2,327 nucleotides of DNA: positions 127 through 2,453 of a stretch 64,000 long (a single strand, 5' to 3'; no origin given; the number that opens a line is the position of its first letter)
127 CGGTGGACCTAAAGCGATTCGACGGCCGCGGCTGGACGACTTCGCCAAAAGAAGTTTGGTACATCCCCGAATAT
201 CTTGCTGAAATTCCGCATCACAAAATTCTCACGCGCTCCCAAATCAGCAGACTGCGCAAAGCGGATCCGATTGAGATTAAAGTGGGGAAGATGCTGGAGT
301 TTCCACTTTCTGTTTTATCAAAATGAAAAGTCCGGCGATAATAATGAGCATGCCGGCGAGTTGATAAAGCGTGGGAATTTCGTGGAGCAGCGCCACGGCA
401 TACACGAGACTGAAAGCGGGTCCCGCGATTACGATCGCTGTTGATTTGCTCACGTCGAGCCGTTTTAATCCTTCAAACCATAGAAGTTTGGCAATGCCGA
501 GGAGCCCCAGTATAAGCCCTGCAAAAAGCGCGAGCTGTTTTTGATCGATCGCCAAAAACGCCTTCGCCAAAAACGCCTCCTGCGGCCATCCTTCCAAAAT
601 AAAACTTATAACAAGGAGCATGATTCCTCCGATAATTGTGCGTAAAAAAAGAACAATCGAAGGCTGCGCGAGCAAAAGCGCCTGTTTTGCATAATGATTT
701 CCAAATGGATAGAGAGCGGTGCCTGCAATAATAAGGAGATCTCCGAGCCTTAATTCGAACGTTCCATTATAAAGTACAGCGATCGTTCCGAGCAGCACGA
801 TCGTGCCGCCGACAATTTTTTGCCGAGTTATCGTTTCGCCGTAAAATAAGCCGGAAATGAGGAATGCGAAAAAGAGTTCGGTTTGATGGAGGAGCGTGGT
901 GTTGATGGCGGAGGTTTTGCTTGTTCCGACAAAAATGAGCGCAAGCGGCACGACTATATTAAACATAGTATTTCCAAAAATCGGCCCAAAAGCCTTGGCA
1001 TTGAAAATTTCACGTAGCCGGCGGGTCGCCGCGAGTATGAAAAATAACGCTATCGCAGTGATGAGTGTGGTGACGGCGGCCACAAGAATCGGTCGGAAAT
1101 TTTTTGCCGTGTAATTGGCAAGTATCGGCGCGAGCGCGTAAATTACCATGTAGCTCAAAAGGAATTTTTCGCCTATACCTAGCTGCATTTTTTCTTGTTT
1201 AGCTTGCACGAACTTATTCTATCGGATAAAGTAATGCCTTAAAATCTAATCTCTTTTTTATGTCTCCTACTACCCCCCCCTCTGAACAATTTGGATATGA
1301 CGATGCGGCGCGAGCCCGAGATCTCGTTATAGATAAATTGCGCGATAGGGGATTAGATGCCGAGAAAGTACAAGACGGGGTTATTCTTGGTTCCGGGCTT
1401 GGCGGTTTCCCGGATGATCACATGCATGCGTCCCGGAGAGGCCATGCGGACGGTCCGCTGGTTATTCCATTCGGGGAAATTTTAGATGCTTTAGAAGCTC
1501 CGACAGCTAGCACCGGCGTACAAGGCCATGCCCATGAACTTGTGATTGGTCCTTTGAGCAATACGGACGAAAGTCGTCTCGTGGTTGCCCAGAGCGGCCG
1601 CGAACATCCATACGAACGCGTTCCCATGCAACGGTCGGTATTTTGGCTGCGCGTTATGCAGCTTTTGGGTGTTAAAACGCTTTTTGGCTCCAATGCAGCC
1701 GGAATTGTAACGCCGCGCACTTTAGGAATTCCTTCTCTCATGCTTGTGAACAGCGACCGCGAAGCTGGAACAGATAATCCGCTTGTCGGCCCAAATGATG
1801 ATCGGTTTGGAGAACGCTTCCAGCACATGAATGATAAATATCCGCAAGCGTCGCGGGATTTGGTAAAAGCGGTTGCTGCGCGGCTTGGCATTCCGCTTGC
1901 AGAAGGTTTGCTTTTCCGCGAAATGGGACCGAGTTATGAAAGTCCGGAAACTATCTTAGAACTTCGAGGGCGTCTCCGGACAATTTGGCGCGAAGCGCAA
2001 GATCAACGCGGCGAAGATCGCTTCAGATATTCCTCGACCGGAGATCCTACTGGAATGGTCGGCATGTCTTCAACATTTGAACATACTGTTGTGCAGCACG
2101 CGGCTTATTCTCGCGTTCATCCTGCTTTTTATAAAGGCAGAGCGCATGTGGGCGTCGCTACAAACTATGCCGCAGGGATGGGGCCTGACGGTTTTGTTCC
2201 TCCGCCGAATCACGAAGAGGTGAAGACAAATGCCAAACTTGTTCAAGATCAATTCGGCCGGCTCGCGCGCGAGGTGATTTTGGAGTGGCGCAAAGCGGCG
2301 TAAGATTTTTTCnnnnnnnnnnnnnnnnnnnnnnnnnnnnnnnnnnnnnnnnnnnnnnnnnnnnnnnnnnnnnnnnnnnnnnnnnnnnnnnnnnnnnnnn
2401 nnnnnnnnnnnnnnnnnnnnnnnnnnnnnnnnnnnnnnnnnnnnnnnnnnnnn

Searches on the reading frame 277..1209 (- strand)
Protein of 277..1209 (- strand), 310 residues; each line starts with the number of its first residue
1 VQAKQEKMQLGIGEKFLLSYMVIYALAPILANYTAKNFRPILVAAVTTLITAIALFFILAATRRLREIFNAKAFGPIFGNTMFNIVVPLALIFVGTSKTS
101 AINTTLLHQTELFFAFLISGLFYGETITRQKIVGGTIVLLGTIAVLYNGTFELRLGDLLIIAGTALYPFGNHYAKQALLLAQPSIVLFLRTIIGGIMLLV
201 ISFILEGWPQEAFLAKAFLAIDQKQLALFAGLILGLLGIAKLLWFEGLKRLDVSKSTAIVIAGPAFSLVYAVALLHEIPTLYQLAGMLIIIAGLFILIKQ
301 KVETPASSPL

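Call 28: search_protein_families(library=pfam, proteins=[window:277-1209:-])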
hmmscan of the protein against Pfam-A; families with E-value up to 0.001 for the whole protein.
window:277-1209:- (310 aa): 1 family
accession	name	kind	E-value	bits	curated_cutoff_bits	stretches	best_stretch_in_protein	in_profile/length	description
PF00892.27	EamA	-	5.5e-32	111.3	28.2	2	155-298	2-134/135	EamA-like transporter family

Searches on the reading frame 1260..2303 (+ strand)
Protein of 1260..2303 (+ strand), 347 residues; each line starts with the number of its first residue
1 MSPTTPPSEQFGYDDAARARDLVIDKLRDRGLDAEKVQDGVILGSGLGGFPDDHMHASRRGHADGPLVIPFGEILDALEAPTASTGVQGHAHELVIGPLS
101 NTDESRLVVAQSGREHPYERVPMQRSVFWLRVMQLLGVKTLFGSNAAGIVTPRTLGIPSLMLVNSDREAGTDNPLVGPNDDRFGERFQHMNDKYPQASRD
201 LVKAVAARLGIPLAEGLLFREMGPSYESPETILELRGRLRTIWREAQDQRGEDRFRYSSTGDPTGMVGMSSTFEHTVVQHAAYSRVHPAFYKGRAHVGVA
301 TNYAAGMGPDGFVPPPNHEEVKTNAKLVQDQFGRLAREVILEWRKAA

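Call 28: search_protein_families(library=pfam, proteins=[window:1260-2303:+])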
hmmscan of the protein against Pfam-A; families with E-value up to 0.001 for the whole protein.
window:1260-2303:+ (347 aa): 1 family
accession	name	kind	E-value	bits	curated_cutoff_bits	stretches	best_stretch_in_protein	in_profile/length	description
PF01048.26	PNP_UDP_1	-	8.6e-10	38.8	25.1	1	82-233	22-162/233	Phosphorylase superfamily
